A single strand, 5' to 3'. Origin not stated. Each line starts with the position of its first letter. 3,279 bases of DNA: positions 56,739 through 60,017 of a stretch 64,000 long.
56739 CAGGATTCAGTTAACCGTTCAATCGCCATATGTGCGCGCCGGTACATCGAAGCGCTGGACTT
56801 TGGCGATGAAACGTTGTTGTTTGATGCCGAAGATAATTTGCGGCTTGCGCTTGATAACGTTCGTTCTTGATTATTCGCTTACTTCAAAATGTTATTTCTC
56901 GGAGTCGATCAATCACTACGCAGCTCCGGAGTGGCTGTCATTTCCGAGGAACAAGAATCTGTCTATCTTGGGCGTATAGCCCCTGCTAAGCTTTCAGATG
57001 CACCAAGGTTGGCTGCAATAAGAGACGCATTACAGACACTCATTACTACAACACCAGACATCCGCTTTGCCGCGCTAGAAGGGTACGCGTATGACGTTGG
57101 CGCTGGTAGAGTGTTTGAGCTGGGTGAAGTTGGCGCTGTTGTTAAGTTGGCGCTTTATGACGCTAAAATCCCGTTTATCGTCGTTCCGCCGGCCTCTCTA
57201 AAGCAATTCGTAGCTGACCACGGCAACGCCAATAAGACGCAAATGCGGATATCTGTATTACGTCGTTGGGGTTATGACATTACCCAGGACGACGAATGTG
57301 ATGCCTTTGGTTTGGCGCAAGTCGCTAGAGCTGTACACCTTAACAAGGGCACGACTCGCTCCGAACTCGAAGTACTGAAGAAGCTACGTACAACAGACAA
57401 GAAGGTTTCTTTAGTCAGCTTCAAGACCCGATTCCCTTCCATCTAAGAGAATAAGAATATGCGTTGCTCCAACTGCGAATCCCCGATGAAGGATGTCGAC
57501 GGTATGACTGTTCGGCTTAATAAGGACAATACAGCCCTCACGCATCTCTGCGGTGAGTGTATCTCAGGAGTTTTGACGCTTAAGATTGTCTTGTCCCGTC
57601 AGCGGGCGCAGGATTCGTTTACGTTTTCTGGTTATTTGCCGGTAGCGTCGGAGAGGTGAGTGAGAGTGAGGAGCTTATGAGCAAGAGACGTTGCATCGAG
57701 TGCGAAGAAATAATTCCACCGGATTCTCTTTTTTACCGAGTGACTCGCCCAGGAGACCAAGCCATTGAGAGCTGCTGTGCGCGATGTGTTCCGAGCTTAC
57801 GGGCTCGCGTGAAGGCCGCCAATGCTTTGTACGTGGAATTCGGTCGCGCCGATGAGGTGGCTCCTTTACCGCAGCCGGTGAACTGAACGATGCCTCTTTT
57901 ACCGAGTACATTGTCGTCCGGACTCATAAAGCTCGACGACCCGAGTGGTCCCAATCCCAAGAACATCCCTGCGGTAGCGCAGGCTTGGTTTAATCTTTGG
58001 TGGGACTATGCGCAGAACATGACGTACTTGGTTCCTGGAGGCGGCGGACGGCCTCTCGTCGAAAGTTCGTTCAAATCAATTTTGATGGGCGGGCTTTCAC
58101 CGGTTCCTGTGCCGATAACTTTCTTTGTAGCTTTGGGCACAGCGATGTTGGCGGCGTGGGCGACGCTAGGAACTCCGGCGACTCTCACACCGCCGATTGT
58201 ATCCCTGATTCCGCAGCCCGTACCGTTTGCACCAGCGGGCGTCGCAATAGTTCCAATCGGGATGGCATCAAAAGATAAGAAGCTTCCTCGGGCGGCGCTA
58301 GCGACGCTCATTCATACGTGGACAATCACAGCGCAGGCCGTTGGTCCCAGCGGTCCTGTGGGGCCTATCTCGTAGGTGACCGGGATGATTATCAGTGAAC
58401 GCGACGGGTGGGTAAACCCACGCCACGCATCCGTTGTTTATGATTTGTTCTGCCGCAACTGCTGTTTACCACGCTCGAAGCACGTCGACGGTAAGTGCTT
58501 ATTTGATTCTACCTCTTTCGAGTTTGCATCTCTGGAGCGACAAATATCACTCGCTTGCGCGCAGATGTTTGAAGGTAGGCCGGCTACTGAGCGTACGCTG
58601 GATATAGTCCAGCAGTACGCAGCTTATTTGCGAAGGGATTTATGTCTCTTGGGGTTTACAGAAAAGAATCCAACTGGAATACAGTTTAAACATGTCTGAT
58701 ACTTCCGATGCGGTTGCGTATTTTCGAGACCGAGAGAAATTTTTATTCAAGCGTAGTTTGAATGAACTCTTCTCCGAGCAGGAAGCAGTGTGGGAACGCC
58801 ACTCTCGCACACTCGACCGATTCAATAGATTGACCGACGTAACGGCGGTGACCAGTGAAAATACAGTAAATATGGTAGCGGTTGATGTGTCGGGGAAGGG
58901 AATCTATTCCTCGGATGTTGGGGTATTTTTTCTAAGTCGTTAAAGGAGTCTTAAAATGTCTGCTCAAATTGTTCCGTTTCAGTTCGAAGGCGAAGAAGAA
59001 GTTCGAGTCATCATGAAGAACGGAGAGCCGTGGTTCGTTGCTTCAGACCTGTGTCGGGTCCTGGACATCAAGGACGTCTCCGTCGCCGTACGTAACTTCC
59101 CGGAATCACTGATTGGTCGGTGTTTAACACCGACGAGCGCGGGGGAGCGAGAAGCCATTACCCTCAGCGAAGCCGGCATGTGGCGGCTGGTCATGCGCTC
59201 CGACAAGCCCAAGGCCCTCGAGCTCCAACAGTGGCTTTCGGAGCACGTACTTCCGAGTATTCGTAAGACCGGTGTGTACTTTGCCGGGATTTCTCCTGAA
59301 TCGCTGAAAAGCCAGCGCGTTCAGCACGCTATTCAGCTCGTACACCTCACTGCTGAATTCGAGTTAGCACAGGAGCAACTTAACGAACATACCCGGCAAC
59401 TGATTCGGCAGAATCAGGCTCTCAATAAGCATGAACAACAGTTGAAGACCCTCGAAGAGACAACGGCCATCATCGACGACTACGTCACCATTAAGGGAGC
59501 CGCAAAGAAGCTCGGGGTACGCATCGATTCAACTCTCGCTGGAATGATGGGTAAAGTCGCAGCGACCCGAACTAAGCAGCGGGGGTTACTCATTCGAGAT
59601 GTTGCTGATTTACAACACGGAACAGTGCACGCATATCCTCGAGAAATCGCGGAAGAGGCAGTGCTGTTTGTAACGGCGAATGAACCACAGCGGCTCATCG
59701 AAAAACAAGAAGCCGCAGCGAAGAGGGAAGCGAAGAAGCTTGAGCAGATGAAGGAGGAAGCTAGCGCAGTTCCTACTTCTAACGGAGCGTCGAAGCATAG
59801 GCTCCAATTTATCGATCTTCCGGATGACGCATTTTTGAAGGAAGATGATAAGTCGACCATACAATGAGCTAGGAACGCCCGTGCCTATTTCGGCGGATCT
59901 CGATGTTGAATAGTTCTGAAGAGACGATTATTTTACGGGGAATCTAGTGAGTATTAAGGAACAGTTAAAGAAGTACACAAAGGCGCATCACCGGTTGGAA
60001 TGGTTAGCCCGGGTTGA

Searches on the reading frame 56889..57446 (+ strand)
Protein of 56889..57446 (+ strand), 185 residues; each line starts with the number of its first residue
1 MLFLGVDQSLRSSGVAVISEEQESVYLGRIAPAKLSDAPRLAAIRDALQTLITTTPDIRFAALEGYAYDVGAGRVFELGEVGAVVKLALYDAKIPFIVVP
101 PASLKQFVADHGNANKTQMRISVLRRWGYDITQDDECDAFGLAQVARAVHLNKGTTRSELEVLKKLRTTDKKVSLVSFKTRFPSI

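Call 11: search_protein_families(library=pfam, proteins=[window:56889-57446:+], max_evalue=0.01)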
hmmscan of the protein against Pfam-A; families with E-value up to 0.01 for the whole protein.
window:56889-57446:+ (185 aa): 1 family
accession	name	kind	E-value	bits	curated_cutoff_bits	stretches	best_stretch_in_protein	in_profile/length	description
PF02075.23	RuvC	-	2.3e-08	34.5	22.2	1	4-142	2-144/148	Crossover junction endodeoxyribonuclease RuvC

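Call 12: search_protein_families(library=phrogs, proteins=[window:56889-57446:+], max_evalue=0.001)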
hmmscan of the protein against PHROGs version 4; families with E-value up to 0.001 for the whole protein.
window:56889-57446:+ (185 aa): 2 families
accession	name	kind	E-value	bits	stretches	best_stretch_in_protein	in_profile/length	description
phrog_159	-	DNA, RNA and nucleotide metabolism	2.6e-31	109.8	1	1-171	88-279/330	RuvC-like Holliday junction resolvase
phrog_1770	-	DNA, RNA and nucleotide metabolism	4.3e-08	34.3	1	1-148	4-149/158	Holliday junction resolvase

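Call 19: find_encoding_contigs(protein=window:56889-57446:+, flank=10000, max_places=10)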
Protein window:56889-57446:+ (185 aa): 3 contigs read that carry it; 3 places shown.
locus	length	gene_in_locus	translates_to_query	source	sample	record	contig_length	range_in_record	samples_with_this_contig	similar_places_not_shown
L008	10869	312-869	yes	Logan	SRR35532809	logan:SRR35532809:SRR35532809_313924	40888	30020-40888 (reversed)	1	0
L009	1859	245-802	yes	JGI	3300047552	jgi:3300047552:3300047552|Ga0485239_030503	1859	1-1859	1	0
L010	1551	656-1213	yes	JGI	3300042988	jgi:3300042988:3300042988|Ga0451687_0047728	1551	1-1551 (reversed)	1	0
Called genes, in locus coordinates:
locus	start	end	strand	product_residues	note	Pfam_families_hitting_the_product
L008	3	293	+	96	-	?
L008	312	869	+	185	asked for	PF02075:RuvC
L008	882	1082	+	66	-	-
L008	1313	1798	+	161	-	-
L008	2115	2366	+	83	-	-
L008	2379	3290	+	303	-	PF02498:Bro-N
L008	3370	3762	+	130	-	-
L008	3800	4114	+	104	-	PF02498:Bro-N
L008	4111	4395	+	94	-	-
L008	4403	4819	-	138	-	-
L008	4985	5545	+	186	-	-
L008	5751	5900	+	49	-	-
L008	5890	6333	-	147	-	-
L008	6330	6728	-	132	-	-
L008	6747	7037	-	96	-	-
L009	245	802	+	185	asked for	PF02075:RuvC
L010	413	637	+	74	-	-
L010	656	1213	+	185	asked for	PF02075:RuvC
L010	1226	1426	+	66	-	-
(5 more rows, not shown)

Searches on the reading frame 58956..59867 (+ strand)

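Call 11: search_protein_families(library=pfam, proteins=[window:58956-59867:+], max_evalue=0.01)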
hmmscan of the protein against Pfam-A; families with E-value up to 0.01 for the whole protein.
window:58956-59867:+ (303 aa): 2 families
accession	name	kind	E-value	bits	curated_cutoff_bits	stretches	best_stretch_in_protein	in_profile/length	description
PF02498.22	Bro-N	-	4.4e-18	66.1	25.6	1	15-100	1-96/96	BRO family, N-terminal domain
PF24590.1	DUF7615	-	0.0042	18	27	0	133-169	25-61/106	Domain of unknown function (DUF7615)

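Call 12: search_protein_families(library=phrogs, proteins=[window:58956-59867:+], max_evalue=0.001)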
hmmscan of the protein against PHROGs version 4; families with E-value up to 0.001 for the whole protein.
window:58956-59867:+ (303 aa): 12 families
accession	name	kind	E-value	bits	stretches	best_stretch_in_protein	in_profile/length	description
phrog_130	-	transcription regulation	3.9e-38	132.7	1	1-188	156-339/480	anti-repressor Ant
phrog_2593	-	transcription regulation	1.4e-33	117.7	1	1-218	18-244/255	anti-repressor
phrog_2899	-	transcription regulation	3e-31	110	1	2-110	4-113/263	anti-repressor Ant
phrog_245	-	transcription regulation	9.2e-27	95.4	1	3-269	39-292/319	anti-repressor Ant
phrog_463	-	transcription regulation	9.3e-22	78.8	1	4-162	4-162/250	anti-repressor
phrog_5060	-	transcription regulation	4.1e-20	73.8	1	3-165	5-175/224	anti-repressor Ant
phrog_25722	-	unknown function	7.8e-20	72.2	1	5-124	4-126/150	-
phrog_2011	-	transcription regulation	3.5e-19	70.6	1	8-119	7-128/275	anti-repressor Ant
phrog_7940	-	unknown function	7.5e-18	66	1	8-111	7-110/252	-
phrog_9976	-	transcription regulation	1e-17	65.6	1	14-114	9-110/188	anti-repressor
phrog_2977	-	transcription regulation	2.4e-13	51.1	1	7-85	66-148/150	anti-repressor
phrog_373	-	transcription regulation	0.00021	21.7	1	8-186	82-250/373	anti-repressor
